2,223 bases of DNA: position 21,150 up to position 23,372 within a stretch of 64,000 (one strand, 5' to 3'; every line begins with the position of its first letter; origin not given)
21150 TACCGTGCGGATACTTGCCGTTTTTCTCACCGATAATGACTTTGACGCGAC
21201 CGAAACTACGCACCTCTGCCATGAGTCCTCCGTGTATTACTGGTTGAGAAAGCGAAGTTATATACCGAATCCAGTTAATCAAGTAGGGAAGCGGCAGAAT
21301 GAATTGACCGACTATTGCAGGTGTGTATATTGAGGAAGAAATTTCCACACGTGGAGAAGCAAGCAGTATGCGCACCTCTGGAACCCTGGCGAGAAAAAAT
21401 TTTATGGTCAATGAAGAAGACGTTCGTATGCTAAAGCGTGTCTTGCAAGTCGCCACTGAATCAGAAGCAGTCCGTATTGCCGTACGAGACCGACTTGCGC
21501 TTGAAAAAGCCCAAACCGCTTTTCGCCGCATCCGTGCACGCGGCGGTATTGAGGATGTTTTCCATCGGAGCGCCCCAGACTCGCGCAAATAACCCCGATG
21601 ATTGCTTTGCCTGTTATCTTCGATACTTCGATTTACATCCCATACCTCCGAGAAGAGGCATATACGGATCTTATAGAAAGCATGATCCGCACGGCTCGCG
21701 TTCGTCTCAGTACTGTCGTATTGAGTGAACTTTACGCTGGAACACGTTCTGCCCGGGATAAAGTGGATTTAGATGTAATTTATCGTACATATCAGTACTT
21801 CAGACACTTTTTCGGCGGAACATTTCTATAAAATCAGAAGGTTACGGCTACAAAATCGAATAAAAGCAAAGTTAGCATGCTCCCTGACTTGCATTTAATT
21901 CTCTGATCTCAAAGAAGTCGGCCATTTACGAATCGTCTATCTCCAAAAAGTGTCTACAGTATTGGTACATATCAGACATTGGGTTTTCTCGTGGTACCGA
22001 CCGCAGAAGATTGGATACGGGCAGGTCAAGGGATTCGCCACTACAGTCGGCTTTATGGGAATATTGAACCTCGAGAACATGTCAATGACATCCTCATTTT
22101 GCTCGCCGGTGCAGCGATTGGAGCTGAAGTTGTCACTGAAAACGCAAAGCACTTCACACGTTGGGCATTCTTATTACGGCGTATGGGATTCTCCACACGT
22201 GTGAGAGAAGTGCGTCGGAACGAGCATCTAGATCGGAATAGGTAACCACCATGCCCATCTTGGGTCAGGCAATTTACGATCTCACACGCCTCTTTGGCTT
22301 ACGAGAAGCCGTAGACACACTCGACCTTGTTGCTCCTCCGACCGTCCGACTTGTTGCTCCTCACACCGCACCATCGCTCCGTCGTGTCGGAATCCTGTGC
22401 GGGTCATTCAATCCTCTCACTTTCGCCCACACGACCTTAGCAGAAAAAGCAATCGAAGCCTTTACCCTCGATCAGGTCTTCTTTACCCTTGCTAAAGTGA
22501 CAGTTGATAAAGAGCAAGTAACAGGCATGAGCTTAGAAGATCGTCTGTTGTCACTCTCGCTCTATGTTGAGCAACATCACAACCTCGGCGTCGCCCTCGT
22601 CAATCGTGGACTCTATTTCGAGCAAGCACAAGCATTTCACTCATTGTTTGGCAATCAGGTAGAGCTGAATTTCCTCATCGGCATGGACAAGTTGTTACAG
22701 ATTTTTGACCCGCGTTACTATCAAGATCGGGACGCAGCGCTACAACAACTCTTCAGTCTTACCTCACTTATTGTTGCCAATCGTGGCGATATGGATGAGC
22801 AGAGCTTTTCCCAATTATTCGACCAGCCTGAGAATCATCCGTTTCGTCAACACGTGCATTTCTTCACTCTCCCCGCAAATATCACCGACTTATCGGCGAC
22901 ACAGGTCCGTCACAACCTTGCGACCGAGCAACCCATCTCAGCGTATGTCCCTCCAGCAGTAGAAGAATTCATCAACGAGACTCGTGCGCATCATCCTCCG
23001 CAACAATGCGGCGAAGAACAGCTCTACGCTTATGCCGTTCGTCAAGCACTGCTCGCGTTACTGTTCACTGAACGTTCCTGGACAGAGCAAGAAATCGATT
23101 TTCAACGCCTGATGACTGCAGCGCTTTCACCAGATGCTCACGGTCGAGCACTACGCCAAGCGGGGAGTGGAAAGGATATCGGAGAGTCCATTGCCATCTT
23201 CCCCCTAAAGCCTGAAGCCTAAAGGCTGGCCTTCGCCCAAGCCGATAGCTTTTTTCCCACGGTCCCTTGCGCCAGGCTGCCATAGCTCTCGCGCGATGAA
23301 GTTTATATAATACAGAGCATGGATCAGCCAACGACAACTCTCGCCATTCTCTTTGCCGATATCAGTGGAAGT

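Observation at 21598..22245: vapC toxin gene interrupted by a 169-bp MITE-like element with an 11-bp TSD and ~19-bp TIRs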

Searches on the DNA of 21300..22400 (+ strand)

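Call 8: search_rna_families(source=window, start=21300, end=22400, threshold=evalue, max_evalue=10)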
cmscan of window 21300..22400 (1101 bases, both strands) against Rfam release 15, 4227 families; matches with E-value up to 10: 2.
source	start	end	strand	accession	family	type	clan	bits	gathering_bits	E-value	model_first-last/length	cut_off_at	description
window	21626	21653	-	RF01103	UPD-PKc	Cis-reg;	-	17.3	40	9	1-29/29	no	Pseudoknot of upstream pseudoknot domain (UPD) of the 3'UTR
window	21945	21992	+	RF02701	PsrR1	Gene; sRNA;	-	15.4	42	7.1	1-79/79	no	Photosynthesis regulatory RNA1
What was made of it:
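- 21796..21964 (.): 169-bp non-coding inserted element (172 bp, 21793-21964, under the alternative boundary); 38% GC. No Rfam family (call 8).
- On Self-splicing intron or other described structured RNA: Only two chance-level hits (E = 7-9, far below the gathering scores) in 21300-22400 (call 8)
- No Rfam family, including introns, matches (call 8). There is no group I, group II or ribozyme match in Rfam even at E<=10 (call 8).
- Tried and rejected: Rfam at a permissive threshold (call 8).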

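Call 36: search_dna_similar(query=window:21785-21975:+, collection=plasmids, mode=distant, max_evalue=1)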
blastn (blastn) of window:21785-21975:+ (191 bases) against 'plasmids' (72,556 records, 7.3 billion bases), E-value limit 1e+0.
No match.

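Call 40: search_dna_similar(query=window:21793-21835:+, collection=plasmids, mode=distant, max_evalue=10, max_rows=15)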
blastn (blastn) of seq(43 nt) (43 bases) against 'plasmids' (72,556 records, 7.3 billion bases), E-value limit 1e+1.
Records with a match: 2; places in all: 2; records where one place covers at least 80% of the query: 0.
Best place of each record, by identity: >=99% 1; 95-99% 1.
By first word of the organism name: Polaromonas 1; Oceanisphaera 1.
By predicted mobility (MOB-suite, as given by PLSDB): conjugative 1; non-mobilizable 1.
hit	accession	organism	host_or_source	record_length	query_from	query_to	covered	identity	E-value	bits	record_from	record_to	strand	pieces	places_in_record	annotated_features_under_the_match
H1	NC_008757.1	Polaromonas naphthalenivorans CJ2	-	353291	1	21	49%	95.2%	7e+0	35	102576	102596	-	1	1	TcpQ domain-containing protein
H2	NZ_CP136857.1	Oceanisphaera sp. IT1-181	-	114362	9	27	44%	100.0%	2e+0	36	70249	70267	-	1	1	ATP-binding protein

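Call 41: search_dna_similar(query=window:21922-21964:-, collection=plasmids, mode=distant, max_evalue=10, max_rows=15)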
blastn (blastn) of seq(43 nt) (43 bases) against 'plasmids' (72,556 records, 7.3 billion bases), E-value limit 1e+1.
Records with a match: 3; places in all: 3; records where one place covers at least 80% of the query: 0.
Best place of each record, by identity: 80-90% 3.
By first word of the organism name: Neorhizobium 3.
By predicted mobility (MOB-suite, as given by PLSDB): non-mobilizable 2; conjugative 1.
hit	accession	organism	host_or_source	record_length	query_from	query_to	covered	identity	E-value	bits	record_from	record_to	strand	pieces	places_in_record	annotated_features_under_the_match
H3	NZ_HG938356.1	Neorhizobium galegae bv. officinalis bv. officinalis str. ...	Galega officinalis root nodule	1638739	8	34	63%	88.9%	2e+0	37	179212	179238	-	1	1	record has no annotation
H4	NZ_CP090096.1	Neorhizobium galegae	Galega,Cell culture,Plant nodule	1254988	8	34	63%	88.9%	2e+0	37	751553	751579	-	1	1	record has no annotation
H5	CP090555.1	Neorhizobium galegae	Galega,Cell culture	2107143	8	34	63%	88.9%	2e+0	37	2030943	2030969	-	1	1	none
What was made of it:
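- Tried and rejected: PLSDB plasmids with the element and with each end (calls 36, 40, 41).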

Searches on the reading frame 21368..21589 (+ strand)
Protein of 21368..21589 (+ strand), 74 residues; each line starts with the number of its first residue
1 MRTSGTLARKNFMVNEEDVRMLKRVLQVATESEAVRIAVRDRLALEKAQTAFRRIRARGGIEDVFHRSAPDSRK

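Call 7: search_protein_families(library=pfam, proteins=[window:21368-21589:+], max_evalue=1)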
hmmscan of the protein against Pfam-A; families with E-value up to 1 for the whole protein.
seq(74 aa): 2 families
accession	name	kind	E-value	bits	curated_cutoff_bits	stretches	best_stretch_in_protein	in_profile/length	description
PF13602.12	ADH_zinc_N_2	-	0.076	14.4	27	1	11-58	78-126/134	Zinc-binding dehydrogenase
PF06176.17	WaaY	-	0.08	13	20.3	1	4-59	158-209/229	Lipopolysaccharide core biosynthesis protein (WaaY)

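Call 43: search_protein_families(library=ncbifam, proteins=[window:21368-21589:+], max_evalue=1)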
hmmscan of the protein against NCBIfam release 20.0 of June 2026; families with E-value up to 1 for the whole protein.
seq(74 aa): 0 families
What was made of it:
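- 21368..21592 (+): Antitoxin-like ORF (vapB position), 74 aa, open and full length. No Pfam or NCBIfam hit (calls 7, 43).
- On VapC / PIN-domain type II toxin: Its family is unrecognised: no Pfam or NCBIfam hit (calls 7, 43).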

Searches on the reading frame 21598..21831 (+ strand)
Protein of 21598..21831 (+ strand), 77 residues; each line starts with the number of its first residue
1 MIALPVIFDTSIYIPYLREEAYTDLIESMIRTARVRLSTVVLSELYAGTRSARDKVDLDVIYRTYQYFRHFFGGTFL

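Call 22: find_encoding_contigs(protein=window:21598-21831:+, flank=3000, max_places=10)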
Protein window:21598-21831:+ (77 aa): 12 contigs read that carry it; 6 places shown.
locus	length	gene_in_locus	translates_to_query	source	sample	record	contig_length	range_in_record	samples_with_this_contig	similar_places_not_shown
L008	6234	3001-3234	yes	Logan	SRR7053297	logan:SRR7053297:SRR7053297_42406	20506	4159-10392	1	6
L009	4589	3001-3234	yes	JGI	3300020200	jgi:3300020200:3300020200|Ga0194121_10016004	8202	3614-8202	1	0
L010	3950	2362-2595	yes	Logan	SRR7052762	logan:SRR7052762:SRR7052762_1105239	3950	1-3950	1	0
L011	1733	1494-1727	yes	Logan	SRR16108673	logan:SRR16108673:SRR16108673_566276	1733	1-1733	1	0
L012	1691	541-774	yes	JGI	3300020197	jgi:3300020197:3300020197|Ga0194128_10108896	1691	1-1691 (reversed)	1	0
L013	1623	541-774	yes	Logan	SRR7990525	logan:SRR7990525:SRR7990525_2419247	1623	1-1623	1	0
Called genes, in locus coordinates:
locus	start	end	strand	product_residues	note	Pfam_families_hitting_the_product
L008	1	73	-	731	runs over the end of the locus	PF00999:Na_H_Exchanger, PF00582:Usp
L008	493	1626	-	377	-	PF00296:Bac_luciferase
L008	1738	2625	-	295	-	PF00753:Lactamase_B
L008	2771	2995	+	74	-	-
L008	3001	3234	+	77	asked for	-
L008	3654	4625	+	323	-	PF01467:CTP_transf_like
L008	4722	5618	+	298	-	PF00211:Guanylate_cyc, PF16697:Yop-YscD_cpl (weak), PF00498:FHA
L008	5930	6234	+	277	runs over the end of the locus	PF13292:DXP_synthase_N, PF00456:Transketolase_N, PF00676:E1_dh (weak)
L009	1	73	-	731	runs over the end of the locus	PF00999:Na_H_Exchanger, PF00582:Usp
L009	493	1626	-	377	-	PF00296:Bac_luciferase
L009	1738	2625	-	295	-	PF00753:Lactamase_B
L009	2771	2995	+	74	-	-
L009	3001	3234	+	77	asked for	-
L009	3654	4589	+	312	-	?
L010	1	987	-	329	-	?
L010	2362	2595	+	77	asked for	-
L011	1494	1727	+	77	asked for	-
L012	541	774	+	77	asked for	-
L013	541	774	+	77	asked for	-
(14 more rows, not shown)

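Call 58: search_protein_families(library=pfam, proteins=[window:21598-21828:+], max_evalue=1)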
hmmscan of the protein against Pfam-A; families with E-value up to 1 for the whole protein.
window:21598-21828:+ (77 aa): 2 families
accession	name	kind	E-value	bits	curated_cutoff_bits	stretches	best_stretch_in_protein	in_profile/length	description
PF01850.27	PIN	-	0.0011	20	23.6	1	6-51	1-47/120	PIN domain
PF01747.23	ATP-sulfurylase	-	0.16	11.8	24.3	1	16-52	66-102/212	ATP-sulfurylase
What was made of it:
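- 21598..21795 (+): vapC 5' fragment, native codons 1-66 (holds D9 and E44); translation runs on for 11 element-encoded codons to the TAA at 21829-21831, giving a 77-aa product. The fragment alone scores 20.0 bits on Pfam PIN, below the 23.6 cut-off (call 58).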

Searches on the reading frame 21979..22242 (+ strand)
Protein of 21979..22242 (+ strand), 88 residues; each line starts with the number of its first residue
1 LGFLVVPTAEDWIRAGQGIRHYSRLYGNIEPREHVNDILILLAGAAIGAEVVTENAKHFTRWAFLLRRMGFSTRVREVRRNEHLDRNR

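Call 58: search_protein_families(library=pfam, proteins=[window:21979-22242:+], max_evalue=1)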
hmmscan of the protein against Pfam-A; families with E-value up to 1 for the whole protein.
window:21979-22242:+ (88 aa): 0 families
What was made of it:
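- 21976..22245 (+): vapC 3' fragment, native codons 67-155 plus stop (holds D104 and E121/N122); no lesions of its own. No Pfam hit on its own (call 58).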

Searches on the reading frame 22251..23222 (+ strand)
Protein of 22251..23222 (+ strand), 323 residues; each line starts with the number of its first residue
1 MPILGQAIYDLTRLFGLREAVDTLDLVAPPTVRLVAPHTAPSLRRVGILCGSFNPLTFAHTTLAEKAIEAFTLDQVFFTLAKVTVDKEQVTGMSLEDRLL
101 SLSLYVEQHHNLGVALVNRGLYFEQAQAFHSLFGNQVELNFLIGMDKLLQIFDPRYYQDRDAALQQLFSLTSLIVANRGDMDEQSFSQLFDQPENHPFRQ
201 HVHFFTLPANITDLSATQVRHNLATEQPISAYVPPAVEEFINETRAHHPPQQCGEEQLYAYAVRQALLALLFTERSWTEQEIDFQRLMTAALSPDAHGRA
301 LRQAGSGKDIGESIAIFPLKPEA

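Call 11: find_encoding_contigs(protein=window:22251-23222:+, flank=6000, max_places=8)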
Protein window:22251-23222:+ (323 aa): 5 contigs read that carry it; 2 places shown.
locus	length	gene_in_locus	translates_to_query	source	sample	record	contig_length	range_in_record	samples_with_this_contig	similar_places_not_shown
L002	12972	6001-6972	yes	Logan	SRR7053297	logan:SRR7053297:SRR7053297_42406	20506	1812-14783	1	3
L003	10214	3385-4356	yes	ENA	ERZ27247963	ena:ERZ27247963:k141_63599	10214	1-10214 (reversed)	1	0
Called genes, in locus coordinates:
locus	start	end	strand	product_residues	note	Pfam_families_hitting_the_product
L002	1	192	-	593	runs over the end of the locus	-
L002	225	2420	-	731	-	PF00999:Na_H_Exchanger, PF00582:Usp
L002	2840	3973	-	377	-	PF00296:Bac_luciferase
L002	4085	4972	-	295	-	PF00753:Lactamase_B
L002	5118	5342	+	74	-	-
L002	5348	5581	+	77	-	-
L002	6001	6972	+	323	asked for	PF01467:CTP_transf_like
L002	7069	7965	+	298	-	PF00211:Guanylate_cyc, PF16697:Yop-YscD_cpl (weak), PF00498:FHA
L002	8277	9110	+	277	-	PF13292:DXP_synthase_N, PF00456:Transketolase_N, PF00676:E1_dh (weak)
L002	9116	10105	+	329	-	PF02779:Transket_pyr, PF02780:Transketolase_C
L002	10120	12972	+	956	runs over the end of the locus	PF00923:TAL_FSA, PF00342:PGI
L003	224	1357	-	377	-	PF00296:Bac_luciferase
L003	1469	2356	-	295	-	PF00753:Lactamase_B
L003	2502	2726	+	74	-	-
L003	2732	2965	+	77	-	-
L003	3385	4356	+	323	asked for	PF01467:CTP_transf_like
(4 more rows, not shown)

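Call 20: list_cluster_members(proteins=[window:22251-23219:+, window:21598-21828:+, window:25366-26352:+, P0001])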
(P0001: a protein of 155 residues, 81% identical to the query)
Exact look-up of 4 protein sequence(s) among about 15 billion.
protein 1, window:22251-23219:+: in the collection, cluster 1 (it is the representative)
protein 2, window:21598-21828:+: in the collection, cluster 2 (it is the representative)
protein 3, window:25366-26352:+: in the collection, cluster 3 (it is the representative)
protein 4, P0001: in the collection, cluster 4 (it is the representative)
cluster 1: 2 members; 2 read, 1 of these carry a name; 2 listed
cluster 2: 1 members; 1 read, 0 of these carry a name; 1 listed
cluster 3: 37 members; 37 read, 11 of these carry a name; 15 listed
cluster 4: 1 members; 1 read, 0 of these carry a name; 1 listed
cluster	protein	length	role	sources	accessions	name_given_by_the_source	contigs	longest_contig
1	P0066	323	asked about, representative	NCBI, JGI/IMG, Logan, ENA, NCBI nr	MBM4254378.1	MAG: nicotinate-nicotinamide nucleotide adenylyltransferase [Deltaproteobacteria ... | nicotinate-nicotinamide nucleotide adenylyltransferase [Deltaproteobacteria bacterium]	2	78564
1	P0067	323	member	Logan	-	-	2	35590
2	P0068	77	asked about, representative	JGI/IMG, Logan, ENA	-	-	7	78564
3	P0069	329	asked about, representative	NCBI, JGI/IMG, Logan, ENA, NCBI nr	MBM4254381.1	MAG: transketolase family protein [Deltaproteobacteria bacterium] | transketolase family protein [Deltaproteobacteria bacterium]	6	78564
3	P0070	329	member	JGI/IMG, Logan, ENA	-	transketolase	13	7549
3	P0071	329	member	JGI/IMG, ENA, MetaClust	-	transketolase | \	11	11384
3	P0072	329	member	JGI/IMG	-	transketolase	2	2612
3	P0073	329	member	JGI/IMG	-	transketolase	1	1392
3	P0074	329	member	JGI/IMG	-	transketolase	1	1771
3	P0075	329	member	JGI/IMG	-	transketolase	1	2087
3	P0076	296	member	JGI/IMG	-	transketolase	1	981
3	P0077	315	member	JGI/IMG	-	transketolase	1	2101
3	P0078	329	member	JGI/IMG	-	transketolase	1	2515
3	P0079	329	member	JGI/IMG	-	transketolase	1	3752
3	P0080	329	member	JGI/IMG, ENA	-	-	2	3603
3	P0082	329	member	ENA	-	-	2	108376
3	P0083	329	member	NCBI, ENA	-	-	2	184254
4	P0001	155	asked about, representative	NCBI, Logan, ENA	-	-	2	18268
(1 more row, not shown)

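Call 21: find_encoding_contigs(protein=P0067, flank=5000, max_places=6)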
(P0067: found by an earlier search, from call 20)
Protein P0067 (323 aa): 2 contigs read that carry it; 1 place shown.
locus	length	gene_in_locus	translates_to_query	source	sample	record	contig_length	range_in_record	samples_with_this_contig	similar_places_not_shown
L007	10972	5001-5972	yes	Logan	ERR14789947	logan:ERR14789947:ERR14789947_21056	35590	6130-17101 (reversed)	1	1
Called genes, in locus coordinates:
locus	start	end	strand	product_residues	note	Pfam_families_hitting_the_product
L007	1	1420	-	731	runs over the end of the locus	PF00999:Na_H_Exchanger, PF00582:Usp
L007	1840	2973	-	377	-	PF00296:Bac_luciferase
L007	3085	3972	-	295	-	PF00753:Lactamase_B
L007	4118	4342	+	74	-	-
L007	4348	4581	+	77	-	-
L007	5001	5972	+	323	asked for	PF01467:CTP_transf_like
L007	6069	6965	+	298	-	PF00211:Guanylate_cyc, PF16697:Yop-YscD_cpl (weak), PF00498:FHA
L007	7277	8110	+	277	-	PF13292:DXP_synthase_N, PF00456:Transketolase_N, PF00676:E1_dh (weak)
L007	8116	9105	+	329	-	PF02779:Transket_pyr, PF02780:Transketolase_C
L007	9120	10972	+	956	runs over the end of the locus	PF00923:TAL_FSA, PF00342:PGI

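Call 37: find_encoding_contigs(protein=P0083, flank=7000, max_places=4)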
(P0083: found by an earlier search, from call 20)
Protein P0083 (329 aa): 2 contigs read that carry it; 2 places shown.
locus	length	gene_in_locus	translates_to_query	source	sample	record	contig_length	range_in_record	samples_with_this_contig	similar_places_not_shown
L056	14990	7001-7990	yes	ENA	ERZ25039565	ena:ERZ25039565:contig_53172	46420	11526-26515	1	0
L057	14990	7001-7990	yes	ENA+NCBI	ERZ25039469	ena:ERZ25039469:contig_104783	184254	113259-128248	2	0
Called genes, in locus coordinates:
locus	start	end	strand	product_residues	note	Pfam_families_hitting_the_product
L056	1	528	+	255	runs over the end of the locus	PF01557:FAA_hydrolase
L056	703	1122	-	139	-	PF18480:DUF5615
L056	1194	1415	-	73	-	PF04255:DUF433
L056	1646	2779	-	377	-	PF00296:Bac_luciferase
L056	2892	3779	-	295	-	PF00753:Lactamase_B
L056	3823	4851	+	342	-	PF01467:CTP_transf_like (weak)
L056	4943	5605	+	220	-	PF00211:Guanylate_cyc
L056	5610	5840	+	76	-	PF00498:FHA (weak)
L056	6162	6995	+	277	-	PF13292:DXP_synthase_N, PF00456:Transketolase_N, PF00676:E1_dh (weak)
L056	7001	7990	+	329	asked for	PF02779:Transket_pyr, PF02780:Transketolase_C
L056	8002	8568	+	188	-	PF00923:TAL_FSA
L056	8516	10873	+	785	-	PF00923:TAL_FSA, PF00342:PGI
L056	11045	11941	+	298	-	PF02826:2-Hacid_dh_C (faint), PF03446:NAD_binding_2, PF00393:6PGD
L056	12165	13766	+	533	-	PF00479:G6PD_N, PF02781:G6PD_C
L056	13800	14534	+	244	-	PF02685:Glucokinase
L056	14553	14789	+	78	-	PF02685:Glucokinase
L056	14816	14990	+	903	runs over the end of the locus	PF03200:Glyco_hydro_63 (faint), PF22422:MGH1-like_GH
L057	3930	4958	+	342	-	PF01467:CTP_transf_like (weak)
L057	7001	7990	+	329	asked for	PF02779:Transket_pyr, PF02780:Transketolase_C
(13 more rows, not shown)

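Call 38: find_encoding_contigs(protein=P0082, flank=7000, max_places=4)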
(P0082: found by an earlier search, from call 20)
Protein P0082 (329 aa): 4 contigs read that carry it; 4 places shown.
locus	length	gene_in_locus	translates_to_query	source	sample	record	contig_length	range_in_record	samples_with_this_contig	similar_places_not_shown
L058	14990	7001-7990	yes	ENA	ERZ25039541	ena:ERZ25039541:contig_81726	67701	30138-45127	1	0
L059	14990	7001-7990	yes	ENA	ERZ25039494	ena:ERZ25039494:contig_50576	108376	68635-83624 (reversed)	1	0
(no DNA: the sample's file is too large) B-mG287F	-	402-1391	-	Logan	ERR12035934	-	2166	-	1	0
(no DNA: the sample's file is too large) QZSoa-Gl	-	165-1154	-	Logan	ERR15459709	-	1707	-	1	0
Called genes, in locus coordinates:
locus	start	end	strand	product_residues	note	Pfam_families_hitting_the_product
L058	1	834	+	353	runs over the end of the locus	-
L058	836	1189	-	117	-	PF18480:DUF5615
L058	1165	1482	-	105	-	PF04255:DUF433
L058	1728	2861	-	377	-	PF00296:Bac_luciferase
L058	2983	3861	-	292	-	PF00753:Lactamase_B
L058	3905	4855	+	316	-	PF01467:CTP_transf_like (weak)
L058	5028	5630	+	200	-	PF00211:Guanylate_cyc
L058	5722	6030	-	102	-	-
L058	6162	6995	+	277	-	PF13292:DXP_synthase_N, PF00456:Transketolase_N, PF00676:E1_dh (weak)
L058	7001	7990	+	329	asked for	PF02779:Transket_pyr, PF02780:Transketolase_C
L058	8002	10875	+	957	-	PF00923:TAL_FSA, PF00342:PGI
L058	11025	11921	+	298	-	PF02826:2-Hacid_dh_C (faint), PF03446:NAD_binding_2, PF00393:6PGD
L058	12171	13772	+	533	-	PF00479:G6PD_N, PF02781:G6PD_C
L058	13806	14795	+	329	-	PF02685:Glucokinase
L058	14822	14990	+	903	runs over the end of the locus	PF03200:Glyco_hydro_63 (faint), PF22422:MGH1-like_GH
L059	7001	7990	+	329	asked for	PF02779:Transket_pyr, PF02780:Transketolase_C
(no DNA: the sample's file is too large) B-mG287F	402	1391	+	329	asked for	PF02779:Transket_pyr, PF02780:Transketolase_C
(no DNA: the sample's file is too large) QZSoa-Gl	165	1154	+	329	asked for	PF02779:Transket_pyr, PF02780:Transketolase_C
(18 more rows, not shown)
